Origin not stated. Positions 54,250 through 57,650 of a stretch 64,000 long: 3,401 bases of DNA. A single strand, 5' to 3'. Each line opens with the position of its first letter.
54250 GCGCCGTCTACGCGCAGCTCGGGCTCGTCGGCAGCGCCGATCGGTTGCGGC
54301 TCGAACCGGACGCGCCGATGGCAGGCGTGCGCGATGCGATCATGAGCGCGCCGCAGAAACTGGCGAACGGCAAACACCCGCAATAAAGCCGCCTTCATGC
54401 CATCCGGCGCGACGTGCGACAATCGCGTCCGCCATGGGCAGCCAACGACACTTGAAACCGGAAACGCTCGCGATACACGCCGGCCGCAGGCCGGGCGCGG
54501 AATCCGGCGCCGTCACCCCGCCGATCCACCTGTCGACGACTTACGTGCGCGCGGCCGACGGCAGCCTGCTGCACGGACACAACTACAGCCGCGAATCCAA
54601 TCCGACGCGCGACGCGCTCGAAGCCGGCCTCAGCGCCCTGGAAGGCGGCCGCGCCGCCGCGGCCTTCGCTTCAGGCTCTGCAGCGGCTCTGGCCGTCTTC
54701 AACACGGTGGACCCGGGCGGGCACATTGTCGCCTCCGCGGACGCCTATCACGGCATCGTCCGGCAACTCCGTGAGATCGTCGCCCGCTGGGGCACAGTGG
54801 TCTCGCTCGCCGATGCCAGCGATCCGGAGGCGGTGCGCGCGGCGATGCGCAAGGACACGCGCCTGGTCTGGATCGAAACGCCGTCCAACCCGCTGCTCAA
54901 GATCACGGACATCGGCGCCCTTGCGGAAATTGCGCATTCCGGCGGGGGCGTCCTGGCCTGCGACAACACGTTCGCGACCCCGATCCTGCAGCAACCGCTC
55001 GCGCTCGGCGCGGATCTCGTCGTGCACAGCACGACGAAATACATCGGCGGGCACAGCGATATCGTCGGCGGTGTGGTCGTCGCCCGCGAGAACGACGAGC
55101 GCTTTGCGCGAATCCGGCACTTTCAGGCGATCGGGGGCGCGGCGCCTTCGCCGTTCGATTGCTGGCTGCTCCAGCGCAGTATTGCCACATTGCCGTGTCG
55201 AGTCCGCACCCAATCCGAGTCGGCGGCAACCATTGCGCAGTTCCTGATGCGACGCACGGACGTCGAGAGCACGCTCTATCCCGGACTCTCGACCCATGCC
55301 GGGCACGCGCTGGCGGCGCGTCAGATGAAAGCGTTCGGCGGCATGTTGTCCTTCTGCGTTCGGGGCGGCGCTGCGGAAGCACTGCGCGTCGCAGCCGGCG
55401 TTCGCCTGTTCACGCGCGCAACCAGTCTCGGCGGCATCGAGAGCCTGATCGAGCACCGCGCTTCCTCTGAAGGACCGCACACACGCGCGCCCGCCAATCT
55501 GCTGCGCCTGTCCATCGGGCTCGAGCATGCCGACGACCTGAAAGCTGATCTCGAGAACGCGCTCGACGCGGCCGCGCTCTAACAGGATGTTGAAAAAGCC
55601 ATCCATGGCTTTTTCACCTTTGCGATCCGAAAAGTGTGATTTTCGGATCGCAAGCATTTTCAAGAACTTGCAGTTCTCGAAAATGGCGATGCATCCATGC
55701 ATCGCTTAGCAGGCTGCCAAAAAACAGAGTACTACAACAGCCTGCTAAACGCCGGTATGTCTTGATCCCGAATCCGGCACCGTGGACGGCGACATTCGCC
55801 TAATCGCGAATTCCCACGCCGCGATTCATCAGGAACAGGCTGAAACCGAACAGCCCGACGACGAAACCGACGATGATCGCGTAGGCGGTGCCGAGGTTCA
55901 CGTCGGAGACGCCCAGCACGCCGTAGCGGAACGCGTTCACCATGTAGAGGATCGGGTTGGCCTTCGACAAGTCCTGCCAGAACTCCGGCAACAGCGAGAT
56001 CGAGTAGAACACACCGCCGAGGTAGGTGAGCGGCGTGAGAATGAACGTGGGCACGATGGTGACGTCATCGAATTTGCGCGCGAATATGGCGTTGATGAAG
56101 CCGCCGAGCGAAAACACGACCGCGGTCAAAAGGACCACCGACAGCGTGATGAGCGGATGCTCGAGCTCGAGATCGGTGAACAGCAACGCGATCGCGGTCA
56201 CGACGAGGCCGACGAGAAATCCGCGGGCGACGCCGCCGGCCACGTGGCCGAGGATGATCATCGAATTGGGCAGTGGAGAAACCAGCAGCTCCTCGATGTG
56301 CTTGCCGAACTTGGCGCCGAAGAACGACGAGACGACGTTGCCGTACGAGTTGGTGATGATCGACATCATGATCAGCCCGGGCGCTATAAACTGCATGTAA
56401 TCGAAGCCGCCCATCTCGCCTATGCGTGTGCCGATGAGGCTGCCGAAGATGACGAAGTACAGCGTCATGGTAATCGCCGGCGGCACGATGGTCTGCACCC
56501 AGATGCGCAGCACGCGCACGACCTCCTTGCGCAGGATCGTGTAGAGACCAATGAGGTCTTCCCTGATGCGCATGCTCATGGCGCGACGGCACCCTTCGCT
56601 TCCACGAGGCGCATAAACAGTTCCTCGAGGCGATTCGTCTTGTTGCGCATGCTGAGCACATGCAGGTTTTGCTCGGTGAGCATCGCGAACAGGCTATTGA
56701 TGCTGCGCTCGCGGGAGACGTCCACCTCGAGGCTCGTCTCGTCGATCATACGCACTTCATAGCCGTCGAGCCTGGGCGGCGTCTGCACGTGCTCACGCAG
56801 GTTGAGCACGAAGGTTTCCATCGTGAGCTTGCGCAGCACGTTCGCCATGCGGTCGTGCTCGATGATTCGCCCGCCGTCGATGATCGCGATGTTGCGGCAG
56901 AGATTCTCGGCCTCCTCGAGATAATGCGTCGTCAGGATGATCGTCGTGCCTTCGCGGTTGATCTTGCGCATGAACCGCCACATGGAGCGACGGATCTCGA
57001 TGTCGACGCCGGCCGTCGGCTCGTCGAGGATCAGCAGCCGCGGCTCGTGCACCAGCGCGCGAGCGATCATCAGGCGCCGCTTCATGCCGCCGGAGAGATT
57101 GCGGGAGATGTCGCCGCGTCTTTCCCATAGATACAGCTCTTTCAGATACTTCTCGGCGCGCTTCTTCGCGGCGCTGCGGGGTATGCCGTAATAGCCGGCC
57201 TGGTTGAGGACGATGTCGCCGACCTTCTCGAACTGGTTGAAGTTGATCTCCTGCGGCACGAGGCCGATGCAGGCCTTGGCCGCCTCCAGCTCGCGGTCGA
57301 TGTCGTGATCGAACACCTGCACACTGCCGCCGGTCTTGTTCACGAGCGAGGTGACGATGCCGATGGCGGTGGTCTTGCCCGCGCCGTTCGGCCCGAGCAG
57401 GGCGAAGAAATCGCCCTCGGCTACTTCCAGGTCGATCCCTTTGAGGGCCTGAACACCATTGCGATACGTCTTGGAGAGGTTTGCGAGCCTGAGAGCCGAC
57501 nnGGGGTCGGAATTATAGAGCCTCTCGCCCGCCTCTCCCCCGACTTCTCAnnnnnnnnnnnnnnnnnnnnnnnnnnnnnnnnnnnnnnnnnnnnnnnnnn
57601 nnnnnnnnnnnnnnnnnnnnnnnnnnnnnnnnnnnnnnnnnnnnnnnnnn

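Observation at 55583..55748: Five back-to-back perfect or near-perfect hairpins in a 218-bp convergent spacer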

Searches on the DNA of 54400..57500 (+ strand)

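Call 21: search_dna_similar(query=window:54400-57500:+, collection=plasmids, mode=near, max_rows=20)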
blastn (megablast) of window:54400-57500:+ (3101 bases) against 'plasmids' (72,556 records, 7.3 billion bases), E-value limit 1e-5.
Records with a match: 16; places in all: 16; records where one place covers at least 80% of the query: 0.
Best place of each record, by identity: >=99% 3; 95-99% 2; 90-95% 1; 80-90% 9; 60-80% 1.
By first word of the organism name: Burkholderia 3; Halocatena 2; Azospirillum 2; Streptomyces 2; Aeromonas 1; Chelatococcus 1; Nitratireductor 1; Salipiger 1; Embleya 1; Nonomuraea 1; and 1 more.
By predicted mobility (MOB-suite, as given by PLSDB): non-mobilizable 15; mobilizable 1.
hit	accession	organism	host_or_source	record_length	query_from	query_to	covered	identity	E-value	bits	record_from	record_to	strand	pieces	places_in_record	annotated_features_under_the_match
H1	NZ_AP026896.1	Aeromonas caviae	Microbe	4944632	1461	2105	21%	74.4%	4e-66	261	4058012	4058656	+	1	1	none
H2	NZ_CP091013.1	Burkholderia cenocepacia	-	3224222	2579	2692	4%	84.2%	5e-21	111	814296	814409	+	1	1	none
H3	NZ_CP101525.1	Burkholderia arboris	mixed culture,soil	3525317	2579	2692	4%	83.3%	2e-19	106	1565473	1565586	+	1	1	none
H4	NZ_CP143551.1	Burkholderia multivorans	Homo sapiens,bronchoalveolar lavage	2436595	2579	2692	4%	83.3%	2e-19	106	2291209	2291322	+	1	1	none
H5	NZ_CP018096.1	Chelatococcus daeguensis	sigle cell,power plant biotrickling ...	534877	2579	2692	4%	82.5%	1e-17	100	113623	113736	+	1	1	ABC transporter ATP-binding protein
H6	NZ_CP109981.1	Halocatena marina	cell cuture,Qidong intertidal zone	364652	2963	3034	2%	81.9%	5e-6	62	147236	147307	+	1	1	ATP-binding cassette domain-containing protein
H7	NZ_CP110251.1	Halocatena marina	cell cuture,Rudong intertidal zone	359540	2963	3034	2%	81.9%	5e-6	62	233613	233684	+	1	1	ATP-binding cassette domain-containing protein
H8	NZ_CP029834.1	Azospirillum ramasamyi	single cell,Cow dung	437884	2599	2664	2%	87.1%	2e-10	77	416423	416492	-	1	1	ytfR: galactofuranose ABC transporter, ATP-binding protein YtfR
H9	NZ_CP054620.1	Azospirillum oryzae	cell culture,soil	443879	2603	2665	2%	88.1%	2e-10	77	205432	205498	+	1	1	ytfR: galactofuranose ABC transporter, ATP-binding protein YtfR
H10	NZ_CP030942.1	Nitratireductor thuwali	-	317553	2967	3018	2%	90.4%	3e-8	69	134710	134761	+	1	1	ABC transporter ATP-binding protein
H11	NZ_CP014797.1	Salipiger profundus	single cell,environmental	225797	2968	3020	2%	88.7%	4e-7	66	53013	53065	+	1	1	branched-chain amino acid ABC transporter ATP-binding protein/permease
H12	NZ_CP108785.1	Embleya sp. NBC_00888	-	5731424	2967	3007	1%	97.6%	8e-9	71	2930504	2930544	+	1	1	none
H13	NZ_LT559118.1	Nonomuraea gerenzanensis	-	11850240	2967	3004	1%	97.4%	4e-7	66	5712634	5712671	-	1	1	none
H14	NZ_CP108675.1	Streptomyces sp. NBC_01022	-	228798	2970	3003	1%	100.0%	1e-6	64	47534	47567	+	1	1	ATP-binding cassette domain-containing protein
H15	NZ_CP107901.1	Streptomyces sp. NBC_00464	-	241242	2970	3003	1%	100.0%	1e-6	64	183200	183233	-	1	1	ATP-binding cassette domain-containing protein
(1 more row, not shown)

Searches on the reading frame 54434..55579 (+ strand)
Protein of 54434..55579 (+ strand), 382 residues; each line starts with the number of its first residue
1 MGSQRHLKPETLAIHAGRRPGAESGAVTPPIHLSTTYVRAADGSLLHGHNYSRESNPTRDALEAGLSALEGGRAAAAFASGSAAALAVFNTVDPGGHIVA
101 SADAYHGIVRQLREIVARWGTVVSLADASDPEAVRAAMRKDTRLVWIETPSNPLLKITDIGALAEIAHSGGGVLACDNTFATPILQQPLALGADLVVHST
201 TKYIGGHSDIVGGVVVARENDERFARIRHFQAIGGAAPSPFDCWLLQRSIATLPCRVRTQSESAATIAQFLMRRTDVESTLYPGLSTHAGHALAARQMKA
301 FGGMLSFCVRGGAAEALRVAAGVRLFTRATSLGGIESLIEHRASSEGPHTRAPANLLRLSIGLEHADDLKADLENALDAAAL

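Call 22: find_homologous_proteins(query=window:54434-55579:+, max_evalue=1e-50)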
Query seq(382 aa) (382 aa): 7999 proteins with E <= 1e-50 among 8000 candidates; the best 120 are listed.
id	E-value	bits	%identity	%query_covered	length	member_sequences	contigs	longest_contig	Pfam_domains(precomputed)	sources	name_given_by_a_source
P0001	4.0e-245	831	100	100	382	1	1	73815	PF00266.26,PF01053.27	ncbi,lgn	ncbi:MAG: trans-sulfuration enzyme family protein [Gammaproteobacteria bacterium]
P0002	9.3e-211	718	86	99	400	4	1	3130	PF00266.26,PF01053.27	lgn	-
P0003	3.8e-184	630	77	99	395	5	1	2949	PF01053.27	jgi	jgi:cystathionine gamma-synthase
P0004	7.4e-183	626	78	98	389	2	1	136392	PF00155.28,PF01053.27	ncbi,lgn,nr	ncbi:MAG TPA: aminotransferase class I/II-fold pyridoxal phosphate-dependent enzyme [Gammaproteobact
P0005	2.6e-152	525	63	97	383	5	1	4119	PF00155.28,PF00266.26,PF01053.27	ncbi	-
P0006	2.2e-149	516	66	97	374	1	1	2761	PF01053.27,PF01041.24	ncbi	-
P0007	3.7e-149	515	66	98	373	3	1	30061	PF00155.28,PF00266.26,PF01053.27,PF01041.24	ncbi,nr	ncbi:MAG TPA: aminotransferase class I/II-fold pyridoxal phosphate-dependent enzyme [Ktedonobacteral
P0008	8.9e-149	514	65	97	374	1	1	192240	PF00266.26,PF01053.27,PF01041.24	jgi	jgi:cystathionine gamma-synthase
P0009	5.5e-148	511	64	97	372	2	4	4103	PF00155.28,PF00266.26,PF01053.27,PF01041.24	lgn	-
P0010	2.5e-147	509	64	97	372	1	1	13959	PF00155.28,PF00266.26,PF01053.27,PF01041.24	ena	-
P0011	3.2e-147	509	65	97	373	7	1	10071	PF00155.28,PF00266.26,PF01053.27,PF01041.24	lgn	-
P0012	3.5e-147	508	62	98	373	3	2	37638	PF01053.27,PF01041.24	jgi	jgi:cystathionine gamma-synthase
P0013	4.0e-147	508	65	97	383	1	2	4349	PF00155.28,PF00266.26,PF01053.27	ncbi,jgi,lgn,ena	jgi:cystathionine gamma-synthase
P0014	6.2e-147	508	62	97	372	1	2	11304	PF00266.26,PF01053.27,PF01041.24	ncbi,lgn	-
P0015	1.3e-146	506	63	97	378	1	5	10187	PF00155.28,PF01053.27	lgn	-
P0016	1.7e-146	506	62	98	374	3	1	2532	PF00155.28,PF01053.27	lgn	-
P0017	1.8e-146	506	65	97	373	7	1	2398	PF00155.28,PF00266.26,PF01053.27,PF01041.24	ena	-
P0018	2.2e-146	506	64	97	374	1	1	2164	PF00155.28,PF00266.26,PF01212.28,PF01053.27,PF01041.24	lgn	-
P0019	2.4e-146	506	64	97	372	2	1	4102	PF00155.28,PF00266.26,PF01053.27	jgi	jgi:cystathionine gamma-synthase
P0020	5.0e-146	505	63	97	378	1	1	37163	PF00155.28,PF01053.27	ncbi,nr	ncbi:MAG TPA: aminotransferase class I/II-fold pyridoxal phosphate-dependent enzyme [Gammaproteobact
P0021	9.7e-146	504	65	97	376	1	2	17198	PF01053.27,PF01041.24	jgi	-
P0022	1.0e-145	504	63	97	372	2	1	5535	PF00155.28,PF00266.26,PF01053.27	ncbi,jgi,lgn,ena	jgi:cystathionine gamma-synthase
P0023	1.9e-145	503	64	98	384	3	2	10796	PF00155.28,PF00266.26,PF01053.27,PF01041.24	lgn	-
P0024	1.9e-145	503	64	97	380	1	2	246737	PF01053.27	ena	-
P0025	2.4e-145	502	62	97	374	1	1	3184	PF00155.28,PF01053.27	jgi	jgi:cystathionine gamma-synthase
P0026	2.6e-145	502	64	97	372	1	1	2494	PF00155.28,PF00266.26,PF01053.27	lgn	-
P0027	2.6e-145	502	63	97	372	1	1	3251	PF00155.28,PF00266.26,PF01053.27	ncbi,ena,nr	ncbi:MAG TPA: aminotransferase class I/II-fold pyridoxal phosphate-dependent enzyme [Ktedonobacteral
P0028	3.4e-145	502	64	97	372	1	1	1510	PF00155.28,PF00266.26,PF01053.27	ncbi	-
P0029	3.7e-145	502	62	97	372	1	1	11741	PF00266.26,PF01053.27,PF01041.24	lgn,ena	-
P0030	4.7e-145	501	65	97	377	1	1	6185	PF00155.28,PF00266.26,PF01053.27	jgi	jgi:cystathionine gamma-synthase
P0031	6.8e-145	501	63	97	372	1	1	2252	PF01053.27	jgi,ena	-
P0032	7.3e-145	501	61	97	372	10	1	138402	PF01053.27,PF01041.24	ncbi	-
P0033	8.2e-145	501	63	97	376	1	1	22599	PF00155.28,PF01053.27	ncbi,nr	ncbi:MAG TPA: aminotransferase class I/II-fold pyridoxal phosphate-dependent enzyme [Gammaproteobact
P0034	1.0e-144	500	63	97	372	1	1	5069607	PF00155.28,PF01053.27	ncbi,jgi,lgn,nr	ncbi:MAG: Cystathionine gamma-lyase [Ktedonobacterales bacterium]|jgi:cystathionine gamma-synthase|n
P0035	1.7e-144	500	63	97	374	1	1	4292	PF01053.27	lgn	-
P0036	1.9e-144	499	61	97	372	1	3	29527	PF00266.26,PF01053.27,PF01041.24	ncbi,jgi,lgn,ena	-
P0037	2.0e-144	499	62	97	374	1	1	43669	PF00155.28,PF01053.27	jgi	jgi:cystathionine gamma-synthase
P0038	2.9e-144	499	64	96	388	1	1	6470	PF01053.27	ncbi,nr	ncbi:MAG TPA: aminotransferase class I/II-fold pyridoxal phosphate-dependent enzyme [Gammaproteobact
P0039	2.9e-144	499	62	97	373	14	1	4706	PF01053.27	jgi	-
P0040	4.5e-144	498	60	99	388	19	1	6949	PF01053.27,PF01041.24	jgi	jgi:cystathionine gamma-synthase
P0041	4.9e-144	498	62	96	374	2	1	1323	PF01053.27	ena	-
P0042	5.3e-144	498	64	97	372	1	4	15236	PF01053.27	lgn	-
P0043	6.6e-144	498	63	97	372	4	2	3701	PF01053.27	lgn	-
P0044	6.6e-144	498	63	96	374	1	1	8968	PF00155.28,PF01053.27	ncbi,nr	ncbi:MAG TPA: aminotransferase class I/II-fold pyridoxal phosphate-dependent enzyme [Gammaproteobact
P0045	6.7e-144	498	62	97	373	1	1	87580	PF01053.27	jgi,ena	-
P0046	7.1e-144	498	60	97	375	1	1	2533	PF01053.27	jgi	jgi:cystathionine gamma-synthase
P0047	7.6e-144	497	64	93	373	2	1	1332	PF01053.27,PF01041.24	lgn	-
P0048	8.0e-144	497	64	97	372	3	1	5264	PF00266.26,PF06838.18,PF01053.27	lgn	-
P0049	8.5e-144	497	63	96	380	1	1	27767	PF01053.27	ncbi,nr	ncbi:MAG: PLP-dependent transferase [Caldilineaceae bacterium]|nr:PLP-dependent transferase [Caldili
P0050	1.0e-143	497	62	98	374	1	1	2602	PF01053.27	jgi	-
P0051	1.1e-143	497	62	97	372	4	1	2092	PF00266.26,PF01053.27,PF01041.24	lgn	-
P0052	1.2e-143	497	66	97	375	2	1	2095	PF01053.27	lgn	-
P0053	1.2e-143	497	63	98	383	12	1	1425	PF00155.28,PF01053.27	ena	-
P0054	1.3e-143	497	64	97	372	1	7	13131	PF00155.28,PF01053.27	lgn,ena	-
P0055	1.4e-143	497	62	97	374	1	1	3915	PF00155.28,PF01053.27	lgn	-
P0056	1.6e-143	496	62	97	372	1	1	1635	PF01053.27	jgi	jgi:cystathionine gamma-synthase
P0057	1.7e-143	496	64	97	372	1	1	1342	PF01053.27,PF01041.24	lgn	-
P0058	2.0e-143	496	61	97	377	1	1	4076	PF01053.27,PF01041.24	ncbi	-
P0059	2.3e-143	496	62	97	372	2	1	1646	PF00266.26,PF01053.27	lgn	-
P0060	2.4e-143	496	61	98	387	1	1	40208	PF01053.27,PF01041.24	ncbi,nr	ncbi:MAG: aminotransferase class V-fold PLP-dependent enzyme [Chloroflexi bacterium]|nr:aminotransfe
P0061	2.5e-143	496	62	97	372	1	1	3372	PF00266.26,PF01053.27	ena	-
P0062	2.9e-143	496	63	96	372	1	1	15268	PF01053.27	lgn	-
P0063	2.9e-143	496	60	97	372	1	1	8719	PF01053.27,PF01041.24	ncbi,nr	ncbi:MAG: PLP-dependent transferase [candidate division NC10 bacterium]|nr:PLP-dependent transferase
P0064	3.1e-143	495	61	97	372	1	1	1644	PF01053.27,PF01041.24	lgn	-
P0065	3.6e-143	495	64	99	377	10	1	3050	PF01053.27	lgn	-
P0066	3.7e-143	495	62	97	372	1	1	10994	PF00266.26,PF01053.27,PF01041.24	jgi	jgi:cystathionine gamma-synthase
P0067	4.4e-143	495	62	97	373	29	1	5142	PF00155.28,PF00266.26,PF01053.27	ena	-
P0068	4.5e-143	495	62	97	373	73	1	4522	PF00155.28,PF00266.26,PF01053.27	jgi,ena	-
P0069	4.6e-143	495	65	96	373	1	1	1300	PF01053.27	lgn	-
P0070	5.8e-143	495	64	97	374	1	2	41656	PF00155.28,PF01053.27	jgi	jgi:cystathionine gamma-synthase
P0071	6.4e-143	494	61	97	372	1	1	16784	PF00266.26,PF01053.27,PF01041.24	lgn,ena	-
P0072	6.7e-143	494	63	99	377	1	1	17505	PF01053.27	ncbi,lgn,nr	ncbi:MAG: PLP-dependent transferase [Caldilinea sp.]|nr:PLP-dependent transferase [Caldilinea sp.] M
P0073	7.0e-143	494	63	97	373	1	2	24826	PF00155.28,PF00266.26,PF01053.27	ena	-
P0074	7.2e-143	494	61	97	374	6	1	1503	PF00155.28,PF00266.26,PF01053.27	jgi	jgi:cystathionine gamma-synthase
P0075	7.7e-143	494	60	99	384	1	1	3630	PF00266.26,PF01053.27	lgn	-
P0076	7.7e-143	494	63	97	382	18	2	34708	PF01053.27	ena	-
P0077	7.9e-143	494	63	97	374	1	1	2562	PF00155.28,PF01053.27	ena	-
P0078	8.9e-143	494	62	97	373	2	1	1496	PF01053.27,PF01041.24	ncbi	-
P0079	9.0e-143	494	63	97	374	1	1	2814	PF00155.28,PF00266.26,PF01053.27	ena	-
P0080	9.2e-143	494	64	97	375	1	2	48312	PF00155.28,PF00266.26,PF01053.27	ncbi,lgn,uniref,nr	ncbi:aminotransferase class I/II-fold pyridoxal phosphate-dependent enzyme [Nevskia sp.]|uniref:tran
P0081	9.7e-143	494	63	99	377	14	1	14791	PF01053.27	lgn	-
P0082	1.1e-142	494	62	97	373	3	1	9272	PF01053.27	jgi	jgi:cystathionine gamma-synthase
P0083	1.2e-142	493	63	97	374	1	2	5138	PF00155.28,PF00266.26,PF01053.27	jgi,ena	-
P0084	1.2e-142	493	60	97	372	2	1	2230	PF00266.26,PF01053.27,PF01041.24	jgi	jgi:cystathionine gamma-synthase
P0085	1.3e-142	493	63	97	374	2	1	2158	PF00155.28,PF01053.27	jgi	-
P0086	1.4e-142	493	61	97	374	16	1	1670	PF00155.28,PF01053.27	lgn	-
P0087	1.6e-142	493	62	97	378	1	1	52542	PF01053.27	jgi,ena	-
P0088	1.6e-142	493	63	97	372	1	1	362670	PF00155.28,PF00266.26,PF01053.27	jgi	-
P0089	1.7e-142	493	61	97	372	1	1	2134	PF01053.27,PF01041.24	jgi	jgi:cystathionine gamma-synthase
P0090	2.0e-142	493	61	97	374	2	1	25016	PF00155.28,PF01053.27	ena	-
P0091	2.0e-142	493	61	96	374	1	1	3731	PF00155.28,PF01053.27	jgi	jgi:cystathionine gamma-synthase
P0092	2.0e-142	493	61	96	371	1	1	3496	PF00266.26,PF01053.27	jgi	jgi:cystathionine gamma-synthase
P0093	2.1e-142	493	61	98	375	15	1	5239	PF00155.28,PF01053.27,PF01041.24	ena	-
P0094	2.1e-142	493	62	97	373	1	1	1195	PF00266.26,PF01053.27,PF01041.24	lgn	-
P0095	2.3e-142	493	60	99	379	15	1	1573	PF01053.27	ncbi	-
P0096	2.4e-142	492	60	99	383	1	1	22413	PF00266.26,PF01053.27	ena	-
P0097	2.5e-142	492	63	97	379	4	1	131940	PF00266.26,PF01053.27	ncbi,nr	ncbi:MAG TPA: aminotransferase class V-fold PLP-dependent enzyme [Gammaproteobacteria bacterium]|nr:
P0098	2.6e-142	492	62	97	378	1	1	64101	PF01053.27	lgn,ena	-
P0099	2.8e-142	492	64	99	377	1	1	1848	PF01053.27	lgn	-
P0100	2.9e-142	492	62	97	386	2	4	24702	PF01053.27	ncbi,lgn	ncbi:MAG: cystathionine gamma-synthase [Roseiflexaceae bacterium]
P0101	2.9e-142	492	62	97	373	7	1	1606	PF00266.26,PF01053.27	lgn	-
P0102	2.9e-142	492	61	99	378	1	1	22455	PF01053.27,PF01041.24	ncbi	-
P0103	3.1e-142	492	62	97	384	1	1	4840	PF01053.27,PF01041.24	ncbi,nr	ncbi:MAG: PLP-dependent transferase [candidate division NC10 bacterium]|nr:PLP-dependent transferase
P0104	3.2e-142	492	62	98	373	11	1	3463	PF00266.26,PF01053.27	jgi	-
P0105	3.3e-142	492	64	97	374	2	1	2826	PF01053.27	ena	-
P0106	3.7e-142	492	61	97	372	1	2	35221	PF00266.26,PF01053.27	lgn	-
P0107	3.7e-142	492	62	97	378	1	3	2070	PF01053.27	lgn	-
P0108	3.7e-142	492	62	97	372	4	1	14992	PF00155.28,PF00266.26,PF01053.27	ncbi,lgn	ncbi:MAG: trans-sulfuration enzyme family protein [Stenotrophobium sp.]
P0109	4.1e-142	492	61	97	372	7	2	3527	PF00266.26,PF01053.27,PF01041.24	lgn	-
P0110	4.1e-142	492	61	97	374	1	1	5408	PF00155.28,PF01053.27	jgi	jgi:cystathionine gamma-synthase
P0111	4.3e-142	492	62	97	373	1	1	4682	PF01053.27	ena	-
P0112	4.5e-142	492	61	97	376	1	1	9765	PF00266.26,PF01053.27,PF01041.24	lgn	-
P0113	4.9e-142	491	62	97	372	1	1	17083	PF00266.26,PF01053.27,PF01041.24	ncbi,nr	ncbi:MAG TPA: aminotransferase class V-fold PLP-dependent enzyme [Gemmatimonadaceae bacterium]|nr:am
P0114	5.0e-142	491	63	98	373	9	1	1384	PF00155.28,PF00266.26,PF01053.27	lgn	-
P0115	5.0e-142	491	62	97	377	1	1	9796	PF01053.27,PF01041.24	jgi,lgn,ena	-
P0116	5.1e-142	491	61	98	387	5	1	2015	PF00266.26,PF01212.28,PF01053.27,PF01041.24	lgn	-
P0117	5.2e-142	491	63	97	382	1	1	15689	PF01053.27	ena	-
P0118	5.6e-142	491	63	97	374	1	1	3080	PF00155.28,PF01053.27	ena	-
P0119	5.8e-142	491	60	97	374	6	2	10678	PF00155.28,PF00266.26,PF01053.27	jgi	jgi:cystathionine gamma-synthase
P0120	7.1e-142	491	65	92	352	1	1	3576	PF00266.26,PF01053.27,PF01041.24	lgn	-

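Call 23: find_encoding_contigs(protein=P0004, flank=10000, max_places=4)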
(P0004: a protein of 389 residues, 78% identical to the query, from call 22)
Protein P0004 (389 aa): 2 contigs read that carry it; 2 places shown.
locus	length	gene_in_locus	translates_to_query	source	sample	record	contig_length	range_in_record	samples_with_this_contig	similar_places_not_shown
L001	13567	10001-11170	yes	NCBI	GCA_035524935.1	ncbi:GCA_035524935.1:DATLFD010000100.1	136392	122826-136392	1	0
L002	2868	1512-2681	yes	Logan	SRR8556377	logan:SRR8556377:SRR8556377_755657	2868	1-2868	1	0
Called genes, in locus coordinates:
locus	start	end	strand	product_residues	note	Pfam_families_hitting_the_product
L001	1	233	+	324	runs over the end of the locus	PF00056:Ldh_1_N, PF02866:Ldh_1_C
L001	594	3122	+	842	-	PF02771:Acyl-CoA_dh_N, PF02770:Acyl-CoA_dh_M (weak), PF00441:Acyl-CoA_dh_1, PF09317:ACDH_C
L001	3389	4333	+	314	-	PF12412:DUF3667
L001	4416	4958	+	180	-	PF13590:DUF4136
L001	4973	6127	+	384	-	PF00817:IMS, PF14520:HHH_5 (faint), PF11798:IMS_HHH (faint), PF21999:IMS_HHH_1, PF11799:IMS_C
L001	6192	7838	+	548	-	PF13191:AAA_16, PF13401:AAA_22, PF01471:PG_binding_1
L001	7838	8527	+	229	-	PF16537:T2SSB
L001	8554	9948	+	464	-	-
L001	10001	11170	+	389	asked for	PF01053:Cys_Met_Meta_PP, PF00155:Aminotran_1_2 (weak)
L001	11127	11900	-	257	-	PF01061:ABC2_membrane, PF12698:ABC2_membrane_3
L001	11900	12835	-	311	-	PF00005:ABC_tran, PF13304:AAA_21 (weak)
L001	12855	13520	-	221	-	PF05247:FlhD (faint)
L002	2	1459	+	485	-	?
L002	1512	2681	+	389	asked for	PF01053:Cys_Met_Meta_PP, PF00155:Aminotran_1_2 (weak)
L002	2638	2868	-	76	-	?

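Call 24: find_encoding_contigs(protein=P0002, flank=10000, max_places=4)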
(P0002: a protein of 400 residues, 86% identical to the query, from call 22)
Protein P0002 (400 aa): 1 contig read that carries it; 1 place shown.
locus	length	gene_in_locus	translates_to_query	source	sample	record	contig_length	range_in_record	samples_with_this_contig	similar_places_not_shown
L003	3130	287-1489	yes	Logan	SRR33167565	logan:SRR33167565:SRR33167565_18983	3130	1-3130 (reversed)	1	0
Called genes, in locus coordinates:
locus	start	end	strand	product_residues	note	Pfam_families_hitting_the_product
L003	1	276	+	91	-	?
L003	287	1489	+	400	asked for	PF01053:Cys_Met_Meta_PP, PF00266:Aminotran_5 (weak)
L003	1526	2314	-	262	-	PF01061:ABC2_membrane, PF12698:ABC2_membrane_3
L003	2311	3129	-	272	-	?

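Call 25: find_encoding_contigs(protein=P0003, flank=10000, max_places=4)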
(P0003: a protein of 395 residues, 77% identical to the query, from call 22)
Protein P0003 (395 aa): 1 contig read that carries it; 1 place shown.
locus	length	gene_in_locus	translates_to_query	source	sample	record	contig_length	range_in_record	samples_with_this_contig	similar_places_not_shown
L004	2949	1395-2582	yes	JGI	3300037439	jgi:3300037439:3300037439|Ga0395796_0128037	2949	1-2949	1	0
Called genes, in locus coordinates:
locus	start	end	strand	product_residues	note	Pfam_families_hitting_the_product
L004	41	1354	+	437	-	-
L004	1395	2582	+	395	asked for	PF01053:Cys_Met_Meta_PP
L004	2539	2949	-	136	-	?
